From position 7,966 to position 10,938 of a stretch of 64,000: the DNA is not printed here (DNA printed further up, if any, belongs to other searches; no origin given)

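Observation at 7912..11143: AT-rich islet encoding a BspA-LRR / choline-binding-repeat surface protein, wedged between a perfect hairpin and tRNA-Ala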

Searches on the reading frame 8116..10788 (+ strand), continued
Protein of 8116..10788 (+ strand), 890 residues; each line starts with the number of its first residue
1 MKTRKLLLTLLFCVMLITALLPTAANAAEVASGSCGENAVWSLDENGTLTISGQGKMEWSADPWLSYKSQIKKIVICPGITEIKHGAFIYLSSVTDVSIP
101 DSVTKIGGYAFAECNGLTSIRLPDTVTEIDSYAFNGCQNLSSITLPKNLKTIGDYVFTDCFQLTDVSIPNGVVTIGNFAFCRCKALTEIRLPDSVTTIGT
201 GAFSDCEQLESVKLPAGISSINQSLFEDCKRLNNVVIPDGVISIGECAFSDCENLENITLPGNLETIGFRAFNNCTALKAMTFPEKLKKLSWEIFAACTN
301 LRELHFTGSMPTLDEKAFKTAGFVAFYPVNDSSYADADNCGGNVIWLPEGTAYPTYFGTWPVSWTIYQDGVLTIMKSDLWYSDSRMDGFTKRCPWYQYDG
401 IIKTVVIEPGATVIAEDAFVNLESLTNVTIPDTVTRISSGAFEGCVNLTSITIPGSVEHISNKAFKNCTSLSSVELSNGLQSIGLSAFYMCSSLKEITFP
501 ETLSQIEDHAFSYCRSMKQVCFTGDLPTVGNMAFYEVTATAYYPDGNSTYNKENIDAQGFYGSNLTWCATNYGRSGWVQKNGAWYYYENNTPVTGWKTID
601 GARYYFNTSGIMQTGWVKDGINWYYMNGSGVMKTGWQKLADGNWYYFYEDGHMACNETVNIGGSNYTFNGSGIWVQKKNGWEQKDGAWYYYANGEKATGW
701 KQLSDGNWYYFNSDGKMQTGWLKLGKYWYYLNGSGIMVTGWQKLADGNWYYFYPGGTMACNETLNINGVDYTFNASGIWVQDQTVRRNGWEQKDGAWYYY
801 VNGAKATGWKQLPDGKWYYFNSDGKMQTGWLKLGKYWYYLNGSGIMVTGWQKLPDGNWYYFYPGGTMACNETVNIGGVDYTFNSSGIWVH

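Call 24: find_encoding_contigs(protein=P0126, flank=10000, max_places=6)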
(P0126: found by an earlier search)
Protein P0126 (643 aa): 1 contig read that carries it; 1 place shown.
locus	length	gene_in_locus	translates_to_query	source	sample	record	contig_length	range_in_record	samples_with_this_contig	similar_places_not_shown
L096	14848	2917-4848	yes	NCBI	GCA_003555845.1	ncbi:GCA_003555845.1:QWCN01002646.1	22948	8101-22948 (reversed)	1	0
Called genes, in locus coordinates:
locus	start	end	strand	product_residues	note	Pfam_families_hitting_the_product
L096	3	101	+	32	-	?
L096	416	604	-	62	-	PF00830:Ribosomal_L28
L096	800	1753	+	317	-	PF02603:Hpr_kinase_N, PF07475:Hpr_kinase_C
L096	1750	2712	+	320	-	PF00849:PseudoU_synth_2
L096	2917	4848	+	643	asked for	PF26918:Ig_Eae (faint), PF13306:LRR_5, PF13855:LRR_8 (faint), PF13306:LRR_5, PF02368:Big_2, PF02368:Big_2, PF22359:Big-like (weak), PF02368:Big_2, +1 more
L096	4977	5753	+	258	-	PF13730:HTH_36 (faint)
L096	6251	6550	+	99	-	-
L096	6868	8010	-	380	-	-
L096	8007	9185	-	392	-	-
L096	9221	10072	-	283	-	PF00005:ABC_tran, PF13304:AAA_21 (faint)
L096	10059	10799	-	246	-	-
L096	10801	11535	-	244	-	PF04542:Sigma70_r2, PF08281:Sigma70_r4_2, PF04545:Sigma70_r4 (weak)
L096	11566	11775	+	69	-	PF05016:ParE_toxin (weak)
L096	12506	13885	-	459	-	PF03023:MurJ, PF01554:MatE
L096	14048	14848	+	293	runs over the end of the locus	PF00198:2-oxoacid_dh (weak)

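Call 41: search_protein_families(library=pfam, proteins=[L095:5021-6952:+, L095:7082-7858:+, L095:8357-8656:+, L095:8974-10116:-, L095:10113-11291:-, L095:11327-12178:-, L095:12165-12905:-, L095:12907-13611:-, L095:13642-13851:+], max_evalue=0.01)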
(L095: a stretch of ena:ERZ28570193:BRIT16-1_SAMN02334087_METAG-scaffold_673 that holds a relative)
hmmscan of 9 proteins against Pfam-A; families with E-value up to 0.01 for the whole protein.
L095:5021-6952:+ (643 aa): 5 families
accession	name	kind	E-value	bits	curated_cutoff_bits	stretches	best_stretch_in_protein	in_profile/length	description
PF13306.12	LRR_5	-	9.5e-73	242.5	27.7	2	81-209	1-126/127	BspA type Leucine rich repeat region (6 copies)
PF02368.24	Big_2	-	7.6e-41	138.4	22.8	3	565-624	6-65/79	Bacterial Ig-like domain (group 2)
PF22359.2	Big-like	-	1.4e-14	54.5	27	2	512-557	1-46/48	Bacterial Ig-like domain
PF13855.12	LRR_8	-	1.6e-09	37.8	27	0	127-164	14-52/61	Leucine rich repeat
PF23952.1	LRR_EndoS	-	0.0024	18.5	27.9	0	251-309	34-92/116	Endo-beta-N-acetylglucosaminidase EndoS LRR domain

L095:7082-7858:+ (258 aa): 5 families
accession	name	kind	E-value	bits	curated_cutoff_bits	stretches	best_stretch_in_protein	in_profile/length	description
PF13730.12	HTH_36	-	2.6e-07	30.8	25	1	22-70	7-55/55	Helix-turn-helix domain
PF09339.16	HTH_IclR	-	5.7e-06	26.4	22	1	42-72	20-50/52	IclR helix-turn-helix domain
PF01047.28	MarR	-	0.0021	18.3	24.6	0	43-76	20-53/59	MarR family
PF16365.12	EutK_C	-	0.0035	17.7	27.5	1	42-78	16-51/52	Ethanolamine utilization protein EutK C-terminus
PF00392.27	GntR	-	0.0052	16.8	27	0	43-75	27-59/64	Bacterial regulatory proteins, gntR family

L095:8357-8656:+ (99 aa): 0 families

L095:8974-10116:- (380 aa): 0 families

L095:10113-11291:- (392 aa): 0 families

L095:11327-12178:- (283 aa): 4 families
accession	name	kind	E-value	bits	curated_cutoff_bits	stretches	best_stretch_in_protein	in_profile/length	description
PF00005.33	ABC_tran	-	1.3e-31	110.5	25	1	17-160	1-137/137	ABC transporter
PF13304.12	AAA_21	-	8.2e-08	33.1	27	1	139-188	244-298/304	AAA domain, putative AbiEii toxin, Type IV TA system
PF13476.12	AAA_23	-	0.00028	22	27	1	13-47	9-40/201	AAA domain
PF02463.25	SMC_N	-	0.00049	20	40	0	18-44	16-42/220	RecF/RecN/SMC N terminal domain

L095:12165-12905:- (246 aa): 0 families

L095:12907-13611:- (234 aa): 4 families
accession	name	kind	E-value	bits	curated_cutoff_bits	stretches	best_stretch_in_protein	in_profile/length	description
PF04542.20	Sigma70_r2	-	8.8e-22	77.1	24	1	88-154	1-68/71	Sigma-70 region 2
PF08281.18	Sigma70_r4_2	-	0.00016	21.7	25.7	1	203-226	28-51/54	Sigma-70, region 4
PF04545.22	Sigma70_r4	-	0.0019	18.1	24.1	1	200-230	19-49/50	Sigma-70, region 4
PF14559.12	TPR_19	-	0.0095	16.7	25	0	178-211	33-65/68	Tetratricopeptide repeat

L095:13642-13851:+ (69 aa): 1 family
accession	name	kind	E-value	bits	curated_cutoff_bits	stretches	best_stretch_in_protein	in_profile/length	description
PF05016.21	ParE_toxin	-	3.2e-07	31.3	23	1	3-64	31-89/89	ParE toxin of type II toxin-antitoxin system, parDE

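Call 61: search_solved_structures(query=window:8116-10788:+, max_evalue=0.00001)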
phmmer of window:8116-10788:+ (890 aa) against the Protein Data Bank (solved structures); distinct sequences matched with E-value up to 0.00001: 59.
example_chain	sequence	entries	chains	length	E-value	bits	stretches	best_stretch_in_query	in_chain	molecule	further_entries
4fs7_A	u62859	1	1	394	1.3e-58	201.9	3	96-237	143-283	Uncharacterized protein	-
9mx1_A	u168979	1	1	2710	7.5e-58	199.4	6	560-861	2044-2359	Toxin A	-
7pog_A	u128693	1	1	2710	9.3e-57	195.8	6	574-861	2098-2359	Toxin A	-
4gt6_A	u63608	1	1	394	2.6e-54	187.6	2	166-302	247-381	Cell surface protein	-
8jhz_A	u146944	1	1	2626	7.9e-52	179.5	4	585-758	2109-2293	Hemorrhagic toxin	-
7u1z_B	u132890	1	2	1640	8.8e-44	152.8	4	560-861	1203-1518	Toxin A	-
4h09_A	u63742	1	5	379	5.2e-35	123.8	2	65-206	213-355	Hypothetical leucine rich repeat protein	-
2bib_A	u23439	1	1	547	6.8e-31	110.2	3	632-758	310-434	TEICHOIC ACID PHOSPHORYLCHOLINE ESTERASE/ CHOLINE BINDING PROTEIN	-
2vyu_A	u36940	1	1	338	1.6e-29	105.7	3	576-676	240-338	CHOLINE BINDING PROTEIN F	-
7v1n_A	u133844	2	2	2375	2.6e-29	105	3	541-823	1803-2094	Toxin B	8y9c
6oq5_A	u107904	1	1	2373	5e-29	104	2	541-846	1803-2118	Toxin B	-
6jyx_A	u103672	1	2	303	4.3e-28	100.9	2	576-674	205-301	Choline binding protein J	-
8qen_A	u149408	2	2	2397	4.5e-28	100.8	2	541-846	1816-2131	Toxin B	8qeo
8jb5_A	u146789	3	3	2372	6.5e-28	100.3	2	574-822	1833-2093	Cytotoxin-L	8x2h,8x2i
8y9b_B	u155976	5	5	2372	7e-28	100.2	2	541-846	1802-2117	Toxin B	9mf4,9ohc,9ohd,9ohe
4cp6_A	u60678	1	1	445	6e-21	77.2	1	118-222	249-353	CHOLINE BINDING PROTEIN PCPA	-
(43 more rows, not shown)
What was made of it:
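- On BspA-type LRR_5 repeat proteins (Pfam PF13306): PDB LRR_5 proteins 4fs7 and 4gt6 match at E = 1e-58 and 3e-54 (call 61).
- On Choline-binding / cell-wall-binding repeat proteins (PF01473, PF19127): The tail resembles carbohydrate-binding CROPs at least as much as pneumococcal modules (call 61).
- Closest known: PcpA. Same: The PcpA LRR domain matches residues 118-222 at E = 6e-21 (call 61).
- Closest known: PcpA. Different: That tail scores best against clostridial toxin CROPs (call 61).
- Closest known: CROP, glucan-binding and cell-wall-binding repeat domains. Same: The best structural-sequence matches of residues 560-861 are TcdA CROPs at E = 8e-58 (call 61).
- Solved structures matched by sequence: the gut-bacterial LRR_5 proteins 4fs7, 4gt6 and 4h09, the pneumococcal PcpA LRR domain 4cp6, TcdA CROPs, and CbpF/CbpJ (call 61).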

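Call 63: search_protein_families(library=ncbifam, proteins=[window:8116-10788:+, L095:7082-7858:+, L095:8357-8656:+, L095:8974-10116:-, L095:10113-11291:-, L095:11327-12178:-, L095:12165-12905:-, L095:12907-13611:-, L095:13642-13851:+], max_evalue=0.001)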
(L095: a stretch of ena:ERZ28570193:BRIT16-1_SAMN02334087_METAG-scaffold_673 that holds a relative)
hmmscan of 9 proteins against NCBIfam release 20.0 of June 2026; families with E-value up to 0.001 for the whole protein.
window:8116-10788:+ (890 aa): 6 families
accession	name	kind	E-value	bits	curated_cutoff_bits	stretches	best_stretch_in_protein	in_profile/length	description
NF033930.1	pneumo_PspA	exception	4.2e-60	204.2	850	2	679-889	462-659/659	pneumococcal surface protein A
NF033838.0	PspC_subgroup_1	exception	2.2e-55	188.6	700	2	678-889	485-683/684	pneumococcal surface protein PspC, choline-binding form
NF033840.1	PspC_relate_1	equivalog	1.5e-54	185.4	850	3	788-886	829-946/967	PspC-related protein choline-binding protein 1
NF047961.1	adhesin_HupY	equivalog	7.5e-51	173.2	1250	5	92-159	186-252/978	leucine-rich repeat adhesin HupY/LrrG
NF045861.1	glide_Gli349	exception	5.8e-26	89.6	1750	5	448-512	2679-2742/3169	gliding machinery surface structure protein Gli349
TIGR04035.1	glucan_65_rpt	repeat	4.7e-23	81.2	147.7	3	584-611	1-29/64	glucan-binding repeat-containing protein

L095:7082-7858:+ (258 aa): 0 families

L095:8357-8656:+ (99 aa): 0 families

L095:8974-10116:- (380 aa): 0 families

L095:10113-11291:- (392 aa): 0 families

L095:11327-12178:- (283 aa): 190 families (the best 25 are shown)
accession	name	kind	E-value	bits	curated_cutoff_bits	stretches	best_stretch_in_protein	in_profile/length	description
TIGR03522.1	GldA_ABC_ATP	equivalog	4.2e-56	190.6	402.6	1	2-244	3-247/301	gliding motility-associated ABC transporter ATP-binding subunit GldA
TIGR01188.1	drrA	subfamily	1.7e-53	181.9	312.45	1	9-229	1-223/302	daunorubicin resistance ABC transporter, ATP-binding protein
TIGR03864.1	PQQ_ABC_ATP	hypoth_equivalog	2.7e-47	161.2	302.25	1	2-225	2-227/236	ABC transporter, ATP-binding subunit, PQQ-dependent alcohol dehydrogenase system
NF010060.0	PRK13537.1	equivalog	2.7e-45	154.6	521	1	2-222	16-238/314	nodulation factor ABC transporter ATP-binding protein NodI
NF033858.1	ABC2_perm_RbbA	equivalog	7.7e-45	153.1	1050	1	3-228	268-495/909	ribosome-associated ATPase/putative transporter RbbA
TIGR03740.1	galliderm_ABC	subfamily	8.9e-45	153.1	309.75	1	2-211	1-205/223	lantibiotic protection ABC transporter ATP-binding subunit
NF010059.0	PRK13536.1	equivalog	3.4e-39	134.6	549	1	3-219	45-263/342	nodulation factor ABC transporter ATP-binding protein NodI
TIGR00968.1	3a0106s01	subfamily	5.8e-39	134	342.75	1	3-219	2-220/237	sulfate ABC transporter ATP-binding protein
TIGR03265.1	PhnT2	equivalog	2e-37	129.3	457.7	1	2-220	5-225/353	putative 2-aminoethylphosphonate ABC transporter ATP-binding protein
TIGR01288.1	nodI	equivalog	2.4e-36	125.3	424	1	4-218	7-223/303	nodulation factor ABC transporter ATP-binding protein NodI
TIGR04406.1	LPS_export_lptB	equivalog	2.5e-36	125.2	240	1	2-222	2-227/239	LPS export ABC transporter ATP-binding protein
TIGR01186.1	proV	subfamily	1.4e-34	119.8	326.6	1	15-235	7-235/363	betaine/proline/choline family ABC transporter ATP-binding protein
NF006987.0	PRK09452.1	equivalog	1.4e-34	119.4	482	1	2-217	18-235/378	spermidine/putrescine ABC transporter ATP-binding protein PotA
NF043075.1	MMSYN1_0197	equivalog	2.3e-34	118.9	550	1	2-219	3-222/341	spermidine/putrescine ABC transporter ATP-binding protein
TIGR04521.1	ECF_ATPase_2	equivalog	1.4e-33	116.2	330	1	13-220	17-235/279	energy-coupling factor transporter ATPase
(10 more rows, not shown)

L095:12165-12905:- (246 aa): 0 families

L095:12907-13611:- (234 aa): 77 families (the best 25 are shown)
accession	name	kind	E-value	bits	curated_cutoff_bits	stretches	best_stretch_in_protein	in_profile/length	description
TIGR02937.1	sigma70-ECF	superfamily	3.1e-24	85.5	42.9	1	85-231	3-163/165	sigma-70 family RNA polymerase sigma factor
TIGR02952.1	Sig70_famx2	equivalog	1.7e-23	83.4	206.45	1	78-230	6-167/170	ECF subfamily RNA polymerase sigma factor, BldN family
NF009166.1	PRK12513.1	equivalog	7.7e-23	81.2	206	1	68-231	8-184/193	RNA polymerase sigma factor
NF007229.0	PRK09647.1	equivalog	8.7e-21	74.3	265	1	76-231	37-200/220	RNA polymerase sigma factor SigE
NF007223.0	PRK09641.1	equivalog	1.9e-19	70.2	209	1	70-231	6-182/187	RNA polymerase sigma factor SigW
TIGR02950.1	SigM_subfam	subfamily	3.8e-19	69.1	147.95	1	86-225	3-150/159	RNA polymerase sigma factor, SigM family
TIGR02985.1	Sig70_bacteroi1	subfamily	4.6e-18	66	126.4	1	86-231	4-160/162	RNA polymerase sigma-70 factor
NF006930.0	PRK09415.1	subfamily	8.7e-18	64.8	198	1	78-231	11-173/179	RNA polymerase factor sigma C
NF004113.0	PRK05602.1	equivalog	2.1e-17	63.5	208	1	66-198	28-156/211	RNA polymerase sigma factor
NF006089.0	PRK08241.1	subfamily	2.2e-17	63.2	240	1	67-163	6-101/343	RNA polymerase subunit sigma-70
TIGR02948.1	SigW_bacill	equivalog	8.4e-17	61.8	243.1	1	70-231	6-182/187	RNA polymerase sigma factor SigW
NF007216.0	PRK09638.1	equivalog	2.3e-16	60.1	194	1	68-231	3-172/180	RNA polymerase sigma factor SigY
NF007227.0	PRK09645.1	subfamily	6.4e-16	58.7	202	1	77-231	7-168/177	sigma-70 family RNA polymerase sigma factor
NF008888.0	PRK11922.1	equivalog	1.1e-15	57.9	204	1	58-231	5-194/231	RNA polymerase sigma factor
NF009172.0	PRK12519.1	subfamily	6.9e-14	51.8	222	1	59-231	5-187/194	RNA polymerase sigma factor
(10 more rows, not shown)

L095:13642-13851:+ (69 aa): 1 family
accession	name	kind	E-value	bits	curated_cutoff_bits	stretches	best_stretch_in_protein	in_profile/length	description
TIGR02385.1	RelE_StbE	subfamily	0.00046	20.6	27.9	1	28-60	52-82/88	type II toxin-antitoxin system mRNA interferase toxin, RelE/StbE family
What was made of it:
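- On PcpA / PspA / PspC / HupY named families (NCBIfam): PspA scores 204 against 850, PspC 189 against 700, PspC-related 185 against 850, and HupY/LrrG 173 against 1250 (call 63).
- Closest known: BspA-type LRR_5 cell-surface proteins. Different: The HupY/LrrG equivalog model scores 173 bits against a cut-off of 1250 (call 63).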
